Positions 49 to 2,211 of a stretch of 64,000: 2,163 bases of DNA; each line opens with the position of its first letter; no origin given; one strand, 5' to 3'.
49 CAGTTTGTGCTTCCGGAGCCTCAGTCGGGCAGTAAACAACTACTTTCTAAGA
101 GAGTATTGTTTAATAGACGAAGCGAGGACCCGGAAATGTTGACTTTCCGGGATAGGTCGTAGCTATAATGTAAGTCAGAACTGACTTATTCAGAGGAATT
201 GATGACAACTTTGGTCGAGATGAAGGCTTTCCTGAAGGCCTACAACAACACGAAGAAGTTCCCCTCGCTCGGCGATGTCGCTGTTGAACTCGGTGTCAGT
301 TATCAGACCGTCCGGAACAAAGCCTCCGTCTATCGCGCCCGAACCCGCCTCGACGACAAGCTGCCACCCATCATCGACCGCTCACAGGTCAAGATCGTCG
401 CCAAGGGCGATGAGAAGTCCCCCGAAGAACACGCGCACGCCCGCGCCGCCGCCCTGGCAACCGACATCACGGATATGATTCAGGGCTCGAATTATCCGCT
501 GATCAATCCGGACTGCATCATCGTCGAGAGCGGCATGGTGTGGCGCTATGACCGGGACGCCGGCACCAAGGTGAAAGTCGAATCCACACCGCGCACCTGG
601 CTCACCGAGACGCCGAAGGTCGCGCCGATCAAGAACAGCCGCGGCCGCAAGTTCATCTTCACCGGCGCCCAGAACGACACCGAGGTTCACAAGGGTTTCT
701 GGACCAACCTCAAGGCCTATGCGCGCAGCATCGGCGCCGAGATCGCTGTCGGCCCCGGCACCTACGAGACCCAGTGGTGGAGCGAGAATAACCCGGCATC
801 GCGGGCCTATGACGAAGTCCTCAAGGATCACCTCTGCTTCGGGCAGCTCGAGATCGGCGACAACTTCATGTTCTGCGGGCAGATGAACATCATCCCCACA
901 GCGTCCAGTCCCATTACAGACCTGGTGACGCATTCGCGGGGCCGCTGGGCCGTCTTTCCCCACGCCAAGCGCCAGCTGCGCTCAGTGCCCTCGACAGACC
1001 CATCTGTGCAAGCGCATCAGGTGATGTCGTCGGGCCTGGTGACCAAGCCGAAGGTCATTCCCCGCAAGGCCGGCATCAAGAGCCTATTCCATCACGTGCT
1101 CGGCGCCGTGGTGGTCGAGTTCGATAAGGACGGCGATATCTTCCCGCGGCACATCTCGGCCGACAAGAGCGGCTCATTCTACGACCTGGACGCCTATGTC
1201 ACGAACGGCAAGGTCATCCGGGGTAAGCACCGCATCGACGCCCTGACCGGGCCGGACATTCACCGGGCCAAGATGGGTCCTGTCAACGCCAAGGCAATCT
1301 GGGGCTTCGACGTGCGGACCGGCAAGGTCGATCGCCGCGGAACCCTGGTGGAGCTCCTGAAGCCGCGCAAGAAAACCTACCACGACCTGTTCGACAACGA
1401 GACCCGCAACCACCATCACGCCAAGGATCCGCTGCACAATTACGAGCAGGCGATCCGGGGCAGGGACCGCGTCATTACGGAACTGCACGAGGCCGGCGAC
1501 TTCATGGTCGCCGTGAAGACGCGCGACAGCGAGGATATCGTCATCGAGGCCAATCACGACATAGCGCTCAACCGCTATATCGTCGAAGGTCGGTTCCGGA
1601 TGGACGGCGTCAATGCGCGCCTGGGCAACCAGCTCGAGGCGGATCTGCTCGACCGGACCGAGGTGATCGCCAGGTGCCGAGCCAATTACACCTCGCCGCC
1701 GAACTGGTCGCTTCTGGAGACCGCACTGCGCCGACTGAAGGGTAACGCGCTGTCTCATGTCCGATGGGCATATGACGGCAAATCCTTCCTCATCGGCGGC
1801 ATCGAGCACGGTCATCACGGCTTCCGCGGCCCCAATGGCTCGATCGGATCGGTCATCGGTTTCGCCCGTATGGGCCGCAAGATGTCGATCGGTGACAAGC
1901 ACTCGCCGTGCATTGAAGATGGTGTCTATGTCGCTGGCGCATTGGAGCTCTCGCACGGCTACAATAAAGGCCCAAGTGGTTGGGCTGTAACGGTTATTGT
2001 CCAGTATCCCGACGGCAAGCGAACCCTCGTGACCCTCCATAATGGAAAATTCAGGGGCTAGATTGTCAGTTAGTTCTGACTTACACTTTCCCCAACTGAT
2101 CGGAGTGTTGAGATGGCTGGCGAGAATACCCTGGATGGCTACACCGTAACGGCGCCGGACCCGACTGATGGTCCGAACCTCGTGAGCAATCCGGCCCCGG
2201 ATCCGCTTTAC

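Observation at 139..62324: Genome-wide promoter family with a built-in perfect palindromic operator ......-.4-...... (about 14 strong and 6-8 degenerate copies)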

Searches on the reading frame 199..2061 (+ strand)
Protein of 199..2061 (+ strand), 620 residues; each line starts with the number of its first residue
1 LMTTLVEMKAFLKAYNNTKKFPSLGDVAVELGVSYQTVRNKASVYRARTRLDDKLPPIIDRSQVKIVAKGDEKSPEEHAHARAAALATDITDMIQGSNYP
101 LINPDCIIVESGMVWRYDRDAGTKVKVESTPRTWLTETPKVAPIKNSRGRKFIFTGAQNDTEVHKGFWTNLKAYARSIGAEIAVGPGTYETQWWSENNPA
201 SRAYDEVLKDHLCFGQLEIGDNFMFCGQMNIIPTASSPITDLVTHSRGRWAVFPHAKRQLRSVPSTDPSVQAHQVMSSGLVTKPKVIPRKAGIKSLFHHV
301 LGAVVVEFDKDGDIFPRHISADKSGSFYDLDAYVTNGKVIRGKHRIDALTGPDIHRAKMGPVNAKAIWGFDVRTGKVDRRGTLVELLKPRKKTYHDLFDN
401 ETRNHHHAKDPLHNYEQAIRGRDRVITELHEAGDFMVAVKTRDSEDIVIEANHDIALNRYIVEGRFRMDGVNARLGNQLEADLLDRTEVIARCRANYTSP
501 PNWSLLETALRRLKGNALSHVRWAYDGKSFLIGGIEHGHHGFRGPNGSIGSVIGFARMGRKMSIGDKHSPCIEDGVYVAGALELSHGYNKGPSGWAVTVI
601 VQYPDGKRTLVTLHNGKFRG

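Call 12: search_protein_families(library=phrogs, proteins=[window:199-2061:+], max_evalue=0.00001)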
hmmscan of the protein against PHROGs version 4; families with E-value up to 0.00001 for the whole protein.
window:199-2061:+ (620 aa): 1 family
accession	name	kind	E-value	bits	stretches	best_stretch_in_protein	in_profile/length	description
phrog_1745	-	other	1.1e-149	500.6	1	138-618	75-539/542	DNA transfer protein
